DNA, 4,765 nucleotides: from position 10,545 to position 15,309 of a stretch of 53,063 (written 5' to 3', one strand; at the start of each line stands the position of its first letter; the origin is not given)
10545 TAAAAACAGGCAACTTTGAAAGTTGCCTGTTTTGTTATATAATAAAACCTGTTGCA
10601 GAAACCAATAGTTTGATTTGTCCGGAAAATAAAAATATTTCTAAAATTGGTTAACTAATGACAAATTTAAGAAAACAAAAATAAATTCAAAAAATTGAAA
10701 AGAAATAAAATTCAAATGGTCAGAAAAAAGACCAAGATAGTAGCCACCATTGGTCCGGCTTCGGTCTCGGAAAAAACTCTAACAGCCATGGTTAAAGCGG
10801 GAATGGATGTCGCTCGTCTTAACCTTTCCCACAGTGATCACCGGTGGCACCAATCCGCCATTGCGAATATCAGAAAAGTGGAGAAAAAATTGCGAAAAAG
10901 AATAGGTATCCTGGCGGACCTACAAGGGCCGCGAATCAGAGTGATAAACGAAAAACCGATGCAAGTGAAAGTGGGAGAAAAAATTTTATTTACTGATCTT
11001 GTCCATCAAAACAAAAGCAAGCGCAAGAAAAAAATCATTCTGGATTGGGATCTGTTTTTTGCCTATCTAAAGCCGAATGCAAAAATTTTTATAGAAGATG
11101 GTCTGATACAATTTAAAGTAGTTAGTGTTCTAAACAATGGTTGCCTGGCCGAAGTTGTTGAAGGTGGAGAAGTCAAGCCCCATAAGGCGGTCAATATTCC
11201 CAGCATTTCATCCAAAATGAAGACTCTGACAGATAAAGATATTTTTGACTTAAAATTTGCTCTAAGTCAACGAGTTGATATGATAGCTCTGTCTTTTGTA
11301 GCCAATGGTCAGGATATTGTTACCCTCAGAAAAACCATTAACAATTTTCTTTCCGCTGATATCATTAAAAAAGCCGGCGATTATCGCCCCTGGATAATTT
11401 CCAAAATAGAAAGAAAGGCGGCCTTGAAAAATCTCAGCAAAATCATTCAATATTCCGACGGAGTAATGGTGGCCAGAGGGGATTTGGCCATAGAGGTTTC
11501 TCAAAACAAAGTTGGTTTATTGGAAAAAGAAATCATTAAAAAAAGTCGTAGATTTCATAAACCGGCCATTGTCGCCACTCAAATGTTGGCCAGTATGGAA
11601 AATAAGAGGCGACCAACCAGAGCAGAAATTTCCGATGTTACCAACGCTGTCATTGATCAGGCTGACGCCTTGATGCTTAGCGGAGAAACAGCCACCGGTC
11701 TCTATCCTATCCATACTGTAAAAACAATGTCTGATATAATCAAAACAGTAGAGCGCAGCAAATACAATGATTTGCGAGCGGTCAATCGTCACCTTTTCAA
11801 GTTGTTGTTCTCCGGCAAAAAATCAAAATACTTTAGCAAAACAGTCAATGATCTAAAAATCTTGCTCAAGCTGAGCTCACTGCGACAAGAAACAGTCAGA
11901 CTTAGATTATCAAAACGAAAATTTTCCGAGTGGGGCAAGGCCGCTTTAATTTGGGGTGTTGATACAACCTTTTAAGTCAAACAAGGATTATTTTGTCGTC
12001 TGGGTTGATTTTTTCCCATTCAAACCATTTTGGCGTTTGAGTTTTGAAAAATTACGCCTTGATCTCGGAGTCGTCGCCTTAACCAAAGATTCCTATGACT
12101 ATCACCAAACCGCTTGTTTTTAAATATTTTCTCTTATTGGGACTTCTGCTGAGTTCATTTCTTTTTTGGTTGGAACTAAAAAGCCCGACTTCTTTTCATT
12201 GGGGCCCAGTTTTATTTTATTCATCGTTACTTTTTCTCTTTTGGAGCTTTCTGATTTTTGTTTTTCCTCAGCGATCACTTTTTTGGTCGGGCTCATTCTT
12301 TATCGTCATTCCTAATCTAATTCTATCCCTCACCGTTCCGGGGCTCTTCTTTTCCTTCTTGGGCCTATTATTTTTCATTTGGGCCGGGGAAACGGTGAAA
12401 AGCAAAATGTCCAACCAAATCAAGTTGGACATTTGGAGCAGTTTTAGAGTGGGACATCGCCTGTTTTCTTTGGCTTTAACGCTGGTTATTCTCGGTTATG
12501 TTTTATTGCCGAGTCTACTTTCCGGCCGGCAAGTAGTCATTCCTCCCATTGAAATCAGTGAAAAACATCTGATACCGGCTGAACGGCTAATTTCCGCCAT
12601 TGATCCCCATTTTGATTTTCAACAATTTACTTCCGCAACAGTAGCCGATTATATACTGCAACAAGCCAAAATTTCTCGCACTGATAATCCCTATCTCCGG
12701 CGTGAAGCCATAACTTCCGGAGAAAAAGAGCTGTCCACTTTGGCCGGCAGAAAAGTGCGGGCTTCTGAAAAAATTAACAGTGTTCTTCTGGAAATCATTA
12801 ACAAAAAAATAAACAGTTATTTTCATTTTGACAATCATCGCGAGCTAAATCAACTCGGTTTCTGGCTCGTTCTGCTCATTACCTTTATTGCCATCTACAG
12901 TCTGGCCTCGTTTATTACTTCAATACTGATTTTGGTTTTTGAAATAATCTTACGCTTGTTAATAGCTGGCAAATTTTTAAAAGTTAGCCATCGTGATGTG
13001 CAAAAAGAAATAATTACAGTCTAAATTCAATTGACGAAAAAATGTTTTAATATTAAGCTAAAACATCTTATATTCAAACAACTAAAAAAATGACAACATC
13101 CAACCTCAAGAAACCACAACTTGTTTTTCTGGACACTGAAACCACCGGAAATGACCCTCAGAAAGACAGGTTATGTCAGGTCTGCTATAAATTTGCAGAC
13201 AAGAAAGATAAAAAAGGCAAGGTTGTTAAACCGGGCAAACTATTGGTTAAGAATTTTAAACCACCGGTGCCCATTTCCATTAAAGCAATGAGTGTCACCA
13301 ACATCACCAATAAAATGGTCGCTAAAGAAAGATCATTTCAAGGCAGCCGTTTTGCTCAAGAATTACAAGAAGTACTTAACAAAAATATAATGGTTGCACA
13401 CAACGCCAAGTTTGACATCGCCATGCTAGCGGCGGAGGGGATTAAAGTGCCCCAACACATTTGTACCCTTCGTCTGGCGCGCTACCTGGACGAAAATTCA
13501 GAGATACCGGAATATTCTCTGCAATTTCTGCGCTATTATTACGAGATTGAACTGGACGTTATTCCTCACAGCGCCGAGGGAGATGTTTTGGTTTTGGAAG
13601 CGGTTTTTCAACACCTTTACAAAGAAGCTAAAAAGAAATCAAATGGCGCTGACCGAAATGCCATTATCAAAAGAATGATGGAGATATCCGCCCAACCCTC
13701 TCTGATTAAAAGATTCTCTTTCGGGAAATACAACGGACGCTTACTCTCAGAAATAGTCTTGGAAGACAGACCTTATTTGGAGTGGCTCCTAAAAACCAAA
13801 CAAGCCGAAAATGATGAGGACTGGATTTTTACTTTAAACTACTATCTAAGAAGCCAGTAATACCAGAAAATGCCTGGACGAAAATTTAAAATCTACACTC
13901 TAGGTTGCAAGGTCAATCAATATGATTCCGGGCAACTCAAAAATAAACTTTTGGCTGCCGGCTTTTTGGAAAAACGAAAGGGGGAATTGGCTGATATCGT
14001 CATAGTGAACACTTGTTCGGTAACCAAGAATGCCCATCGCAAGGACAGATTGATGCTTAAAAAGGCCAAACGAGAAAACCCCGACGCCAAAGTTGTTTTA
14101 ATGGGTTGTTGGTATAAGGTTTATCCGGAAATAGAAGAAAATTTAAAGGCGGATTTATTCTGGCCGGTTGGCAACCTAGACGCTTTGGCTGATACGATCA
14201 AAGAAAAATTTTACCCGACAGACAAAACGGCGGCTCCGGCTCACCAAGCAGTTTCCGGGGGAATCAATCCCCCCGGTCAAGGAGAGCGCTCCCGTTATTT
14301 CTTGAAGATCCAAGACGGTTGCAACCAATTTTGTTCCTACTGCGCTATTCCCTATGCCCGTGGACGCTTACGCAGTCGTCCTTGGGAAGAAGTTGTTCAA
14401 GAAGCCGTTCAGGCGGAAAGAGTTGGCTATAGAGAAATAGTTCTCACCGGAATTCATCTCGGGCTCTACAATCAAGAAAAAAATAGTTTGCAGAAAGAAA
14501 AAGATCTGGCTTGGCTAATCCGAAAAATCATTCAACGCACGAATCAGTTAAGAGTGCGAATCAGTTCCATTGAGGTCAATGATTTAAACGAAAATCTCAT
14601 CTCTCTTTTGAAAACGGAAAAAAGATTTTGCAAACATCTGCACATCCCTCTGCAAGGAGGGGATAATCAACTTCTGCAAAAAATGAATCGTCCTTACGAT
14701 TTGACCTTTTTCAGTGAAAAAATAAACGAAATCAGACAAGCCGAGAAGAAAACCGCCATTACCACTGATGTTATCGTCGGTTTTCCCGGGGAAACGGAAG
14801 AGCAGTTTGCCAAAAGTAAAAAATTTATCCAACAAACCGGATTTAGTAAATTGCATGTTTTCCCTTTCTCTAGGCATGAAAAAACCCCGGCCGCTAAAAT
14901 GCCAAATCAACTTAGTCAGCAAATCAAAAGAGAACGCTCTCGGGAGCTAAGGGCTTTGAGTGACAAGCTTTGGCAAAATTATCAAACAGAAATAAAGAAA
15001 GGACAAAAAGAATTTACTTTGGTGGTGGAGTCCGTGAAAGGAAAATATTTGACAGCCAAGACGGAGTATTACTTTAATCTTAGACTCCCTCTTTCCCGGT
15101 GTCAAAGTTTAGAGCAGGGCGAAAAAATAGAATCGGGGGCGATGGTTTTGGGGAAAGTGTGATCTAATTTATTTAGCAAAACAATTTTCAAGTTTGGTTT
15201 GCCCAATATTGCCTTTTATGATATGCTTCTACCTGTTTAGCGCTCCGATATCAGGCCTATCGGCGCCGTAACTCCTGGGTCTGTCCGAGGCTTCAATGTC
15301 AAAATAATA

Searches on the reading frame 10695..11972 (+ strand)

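Call 14: search_protein_families(library=pfam, proteins=[window:10695-11972:+], max_evalue=0.0001)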
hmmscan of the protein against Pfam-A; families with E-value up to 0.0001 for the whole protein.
window:10695-11972:+ (426 aa): 1 family
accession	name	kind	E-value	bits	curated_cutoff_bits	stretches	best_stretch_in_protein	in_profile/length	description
PF00224.27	PK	-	1.6e-95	320.4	30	1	11-342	2-328/328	Pyruvate kinase, barrel domain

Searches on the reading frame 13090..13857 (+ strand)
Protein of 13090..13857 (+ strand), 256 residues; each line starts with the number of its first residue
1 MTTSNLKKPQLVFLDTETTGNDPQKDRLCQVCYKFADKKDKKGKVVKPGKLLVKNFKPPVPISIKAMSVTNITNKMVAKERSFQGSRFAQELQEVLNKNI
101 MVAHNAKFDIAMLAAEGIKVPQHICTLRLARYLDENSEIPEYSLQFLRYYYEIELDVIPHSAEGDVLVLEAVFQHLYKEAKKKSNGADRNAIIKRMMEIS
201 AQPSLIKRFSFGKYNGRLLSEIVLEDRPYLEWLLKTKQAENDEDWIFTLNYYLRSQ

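Call 15: search_protein_families(library=pfam, proteins=[window:13090-13857:+], max_evalue=0.0001)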
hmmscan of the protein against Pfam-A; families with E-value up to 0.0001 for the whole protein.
window:13090-13857:+ (256 aa): 3 families
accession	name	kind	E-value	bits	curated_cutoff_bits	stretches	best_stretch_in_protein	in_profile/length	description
PF00929.31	RNase_T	-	4e-19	70.2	24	1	12-172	1-163/164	Exonuclease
PF20600.3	ExoX-like_C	-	3.4e-08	33.2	26.5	1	209-235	1-27/30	Exodeoxyribonuclease X-like C-terminal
PF01612.26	DNA_pol_A_exo1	-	2.3e-07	31.2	23.6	1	88-150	64-126/173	3'-5' exonuclease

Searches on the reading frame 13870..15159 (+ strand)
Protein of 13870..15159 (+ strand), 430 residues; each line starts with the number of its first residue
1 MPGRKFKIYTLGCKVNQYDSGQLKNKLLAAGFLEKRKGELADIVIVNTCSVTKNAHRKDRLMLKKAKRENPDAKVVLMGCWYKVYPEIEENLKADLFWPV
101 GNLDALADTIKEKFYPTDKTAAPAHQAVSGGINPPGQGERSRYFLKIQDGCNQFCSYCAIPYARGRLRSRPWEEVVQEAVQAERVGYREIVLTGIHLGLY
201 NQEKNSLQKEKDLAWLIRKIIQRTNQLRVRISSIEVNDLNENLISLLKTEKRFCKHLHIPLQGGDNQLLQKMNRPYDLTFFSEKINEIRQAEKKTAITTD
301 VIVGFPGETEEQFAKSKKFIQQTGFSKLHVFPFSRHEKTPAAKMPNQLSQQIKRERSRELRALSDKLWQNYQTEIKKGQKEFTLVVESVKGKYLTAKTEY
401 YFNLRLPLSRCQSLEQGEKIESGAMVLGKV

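Call 15: search_protein_families(library=pfam, proteins=[window:13870-15159:+], max_evalue=0.0001)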
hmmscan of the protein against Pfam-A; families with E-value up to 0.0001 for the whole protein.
window:13870-15159:+ (430 aa): 2 families
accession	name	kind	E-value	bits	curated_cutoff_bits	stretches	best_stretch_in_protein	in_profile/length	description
PF04055.27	Radical_SAM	-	6.4e-25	88.7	29.5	1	146-320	2-166/166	Radical SAM superfamily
PF00919.26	UPF0004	-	5.1e-21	75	27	1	5-87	1-84/98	Uncharacterized protein family UPF0004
